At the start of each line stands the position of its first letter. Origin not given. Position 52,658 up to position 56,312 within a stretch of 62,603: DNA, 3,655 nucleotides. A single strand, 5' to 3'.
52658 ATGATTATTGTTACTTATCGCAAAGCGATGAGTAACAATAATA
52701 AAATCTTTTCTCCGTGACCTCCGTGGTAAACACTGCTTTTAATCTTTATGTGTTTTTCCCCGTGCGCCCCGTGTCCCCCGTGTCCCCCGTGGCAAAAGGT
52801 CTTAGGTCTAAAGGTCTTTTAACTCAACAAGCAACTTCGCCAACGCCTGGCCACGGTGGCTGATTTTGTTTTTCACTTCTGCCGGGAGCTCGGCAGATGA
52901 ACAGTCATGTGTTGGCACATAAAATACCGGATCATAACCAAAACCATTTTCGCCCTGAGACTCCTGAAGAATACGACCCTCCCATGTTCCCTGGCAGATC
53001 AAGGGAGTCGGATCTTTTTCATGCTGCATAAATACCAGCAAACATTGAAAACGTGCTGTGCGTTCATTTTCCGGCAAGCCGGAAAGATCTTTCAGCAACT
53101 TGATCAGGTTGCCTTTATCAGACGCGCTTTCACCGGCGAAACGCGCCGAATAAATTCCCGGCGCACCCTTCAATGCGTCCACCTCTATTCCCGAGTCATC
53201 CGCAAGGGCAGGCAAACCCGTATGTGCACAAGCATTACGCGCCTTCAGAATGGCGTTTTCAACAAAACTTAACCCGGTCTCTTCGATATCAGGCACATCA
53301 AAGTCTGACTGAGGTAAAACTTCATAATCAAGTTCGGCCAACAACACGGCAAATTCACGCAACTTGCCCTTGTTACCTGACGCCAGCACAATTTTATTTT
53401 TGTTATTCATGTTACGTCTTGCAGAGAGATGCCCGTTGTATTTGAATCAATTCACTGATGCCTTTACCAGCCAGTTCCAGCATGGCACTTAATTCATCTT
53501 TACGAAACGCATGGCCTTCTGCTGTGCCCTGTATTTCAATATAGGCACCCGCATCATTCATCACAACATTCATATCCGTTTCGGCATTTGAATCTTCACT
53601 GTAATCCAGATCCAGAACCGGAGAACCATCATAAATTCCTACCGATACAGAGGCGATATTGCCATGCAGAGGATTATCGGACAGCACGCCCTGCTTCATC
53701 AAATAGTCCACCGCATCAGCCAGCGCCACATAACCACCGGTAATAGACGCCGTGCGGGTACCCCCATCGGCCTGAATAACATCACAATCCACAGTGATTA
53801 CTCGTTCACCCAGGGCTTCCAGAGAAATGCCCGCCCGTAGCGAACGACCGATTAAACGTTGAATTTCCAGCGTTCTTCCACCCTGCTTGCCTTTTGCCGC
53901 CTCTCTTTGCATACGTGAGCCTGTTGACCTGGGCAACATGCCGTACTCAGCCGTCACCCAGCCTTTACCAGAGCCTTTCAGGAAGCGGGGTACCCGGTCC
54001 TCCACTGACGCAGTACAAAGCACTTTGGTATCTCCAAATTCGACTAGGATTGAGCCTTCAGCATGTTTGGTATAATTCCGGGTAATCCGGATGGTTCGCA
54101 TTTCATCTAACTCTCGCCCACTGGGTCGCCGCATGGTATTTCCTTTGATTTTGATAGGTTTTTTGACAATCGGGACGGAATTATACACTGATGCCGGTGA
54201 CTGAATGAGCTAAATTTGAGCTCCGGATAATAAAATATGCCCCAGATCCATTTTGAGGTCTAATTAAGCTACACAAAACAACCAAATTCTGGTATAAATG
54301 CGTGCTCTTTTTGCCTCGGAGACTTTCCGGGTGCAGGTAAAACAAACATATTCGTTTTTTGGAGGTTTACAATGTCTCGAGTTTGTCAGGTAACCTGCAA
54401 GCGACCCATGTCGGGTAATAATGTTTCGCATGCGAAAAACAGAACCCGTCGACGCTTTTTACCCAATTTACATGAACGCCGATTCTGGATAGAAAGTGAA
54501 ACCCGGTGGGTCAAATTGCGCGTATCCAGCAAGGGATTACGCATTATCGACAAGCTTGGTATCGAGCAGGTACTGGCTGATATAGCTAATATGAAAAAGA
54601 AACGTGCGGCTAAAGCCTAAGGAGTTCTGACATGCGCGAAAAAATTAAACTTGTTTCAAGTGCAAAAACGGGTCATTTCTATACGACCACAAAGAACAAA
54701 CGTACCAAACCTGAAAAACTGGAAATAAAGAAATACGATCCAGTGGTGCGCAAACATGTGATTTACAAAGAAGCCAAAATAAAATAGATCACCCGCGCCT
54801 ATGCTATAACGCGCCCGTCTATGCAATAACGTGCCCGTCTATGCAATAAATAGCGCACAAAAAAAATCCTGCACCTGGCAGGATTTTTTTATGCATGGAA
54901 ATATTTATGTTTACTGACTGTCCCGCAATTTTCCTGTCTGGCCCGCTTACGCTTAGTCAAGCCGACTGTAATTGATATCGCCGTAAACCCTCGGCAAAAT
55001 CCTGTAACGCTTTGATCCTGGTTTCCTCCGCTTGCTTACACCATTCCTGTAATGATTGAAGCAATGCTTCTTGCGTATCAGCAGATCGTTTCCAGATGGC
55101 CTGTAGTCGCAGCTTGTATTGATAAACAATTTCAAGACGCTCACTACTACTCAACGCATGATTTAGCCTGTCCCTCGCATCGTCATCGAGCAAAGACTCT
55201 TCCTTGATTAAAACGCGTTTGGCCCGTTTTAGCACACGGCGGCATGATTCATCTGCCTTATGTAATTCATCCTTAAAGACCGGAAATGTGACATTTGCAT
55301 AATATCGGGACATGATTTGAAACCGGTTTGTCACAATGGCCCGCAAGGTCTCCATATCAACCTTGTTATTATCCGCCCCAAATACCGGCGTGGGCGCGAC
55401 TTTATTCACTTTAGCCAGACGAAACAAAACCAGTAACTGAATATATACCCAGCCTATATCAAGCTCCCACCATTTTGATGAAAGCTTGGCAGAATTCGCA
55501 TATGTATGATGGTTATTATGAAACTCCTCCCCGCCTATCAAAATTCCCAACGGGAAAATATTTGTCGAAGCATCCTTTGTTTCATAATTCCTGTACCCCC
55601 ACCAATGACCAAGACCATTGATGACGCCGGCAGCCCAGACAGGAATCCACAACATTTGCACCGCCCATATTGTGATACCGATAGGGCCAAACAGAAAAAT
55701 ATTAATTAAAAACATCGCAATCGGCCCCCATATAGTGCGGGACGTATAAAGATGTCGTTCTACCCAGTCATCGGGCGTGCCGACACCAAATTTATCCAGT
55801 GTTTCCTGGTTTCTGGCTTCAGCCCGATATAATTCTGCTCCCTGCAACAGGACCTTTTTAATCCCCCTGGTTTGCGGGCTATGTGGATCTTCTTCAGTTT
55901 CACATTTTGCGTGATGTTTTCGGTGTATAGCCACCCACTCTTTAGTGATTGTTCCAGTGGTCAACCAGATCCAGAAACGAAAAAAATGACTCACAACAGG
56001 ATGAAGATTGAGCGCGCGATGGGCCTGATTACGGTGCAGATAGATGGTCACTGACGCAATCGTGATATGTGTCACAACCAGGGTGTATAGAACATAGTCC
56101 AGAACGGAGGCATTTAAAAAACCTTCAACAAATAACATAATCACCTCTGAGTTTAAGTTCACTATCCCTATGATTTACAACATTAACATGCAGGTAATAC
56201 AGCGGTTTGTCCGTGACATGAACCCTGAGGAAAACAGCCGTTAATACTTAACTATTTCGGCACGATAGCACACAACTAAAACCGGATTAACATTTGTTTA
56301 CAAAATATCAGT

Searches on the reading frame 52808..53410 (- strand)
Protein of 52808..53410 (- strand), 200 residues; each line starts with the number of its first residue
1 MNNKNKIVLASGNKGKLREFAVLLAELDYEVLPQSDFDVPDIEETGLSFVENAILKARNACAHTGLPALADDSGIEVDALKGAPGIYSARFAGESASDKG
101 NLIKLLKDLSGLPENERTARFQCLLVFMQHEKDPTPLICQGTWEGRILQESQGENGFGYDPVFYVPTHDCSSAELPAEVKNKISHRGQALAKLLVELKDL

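Call 45: search_protein_families(library=pfam, proteins=[window:52808-53410:-], max_evalue=0.00001)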
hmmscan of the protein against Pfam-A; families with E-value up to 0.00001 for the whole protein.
window:52808-53410:- (200 aa): 1 family
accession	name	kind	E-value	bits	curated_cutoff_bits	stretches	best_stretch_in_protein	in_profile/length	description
PF01725.21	Ham1p_like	-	1.8e-65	220.8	22.5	1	7-194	1-184/186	Ham1 family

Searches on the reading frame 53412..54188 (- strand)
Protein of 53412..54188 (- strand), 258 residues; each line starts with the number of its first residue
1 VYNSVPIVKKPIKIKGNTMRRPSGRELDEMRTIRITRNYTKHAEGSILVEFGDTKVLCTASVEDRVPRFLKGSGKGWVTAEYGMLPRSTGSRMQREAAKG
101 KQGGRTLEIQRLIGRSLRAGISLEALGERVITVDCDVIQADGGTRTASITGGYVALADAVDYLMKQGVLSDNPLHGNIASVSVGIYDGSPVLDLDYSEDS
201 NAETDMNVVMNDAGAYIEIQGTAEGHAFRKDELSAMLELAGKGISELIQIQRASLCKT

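Call 45: search_protein_families(library=pfam, proteins=[window:53412-54188:-], max_evalue=0.00001)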
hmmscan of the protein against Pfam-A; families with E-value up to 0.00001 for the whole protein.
window:53412-54188:- (258 aa): 2 families
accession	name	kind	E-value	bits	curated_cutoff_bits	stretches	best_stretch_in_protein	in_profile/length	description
PF01138.27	RNase_PH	-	1.2e-28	100.5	25.5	1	29-159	1-127/130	3' exoribonuclease family, domain 1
PF03725.20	RNase_PH_C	-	3.5e-13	49.8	20.8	1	178-242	3-66/67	3' exoribonuclease family, domain 2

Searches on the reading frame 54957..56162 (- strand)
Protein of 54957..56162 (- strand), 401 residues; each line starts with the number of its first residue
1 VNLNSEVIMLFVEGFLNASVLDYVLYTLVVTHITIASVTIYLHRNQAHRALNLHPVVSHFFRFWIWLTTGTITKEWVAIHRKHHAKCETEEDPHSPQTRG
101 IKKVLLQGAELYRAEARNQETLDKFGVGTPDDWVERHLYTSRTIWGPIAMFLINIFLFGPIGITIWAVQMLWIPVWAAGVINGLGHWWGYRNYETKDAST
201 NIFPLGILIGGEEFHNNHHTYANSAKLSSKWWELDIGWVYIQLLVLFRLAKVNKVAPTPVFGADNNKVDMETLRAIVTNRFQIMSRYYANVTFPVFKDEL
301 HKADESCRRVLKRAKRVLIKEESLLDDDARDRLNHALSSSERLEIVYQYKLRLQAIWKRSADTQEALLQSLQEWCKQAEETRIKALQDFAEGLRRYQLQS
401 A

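Call 45: search_protein_families(library=pfam, proteins=[window:54957-56162:-], max_evalue=0.00001)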
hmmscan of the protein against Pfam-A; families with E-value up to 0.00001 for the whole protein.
window:54957-56162:- (401 aa): 2 families
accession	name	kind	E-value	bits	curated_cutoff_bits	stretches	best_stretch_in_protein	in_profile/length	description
PF00487.30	FA_desaturase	-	4.3e-15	56.6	29.7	1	23-234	6-231/253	Fatty acid desaturase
PF01610.23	DDE_Tnp_ISL3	-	4.8e-13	49.9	23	1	276-397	79-197/240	Transposase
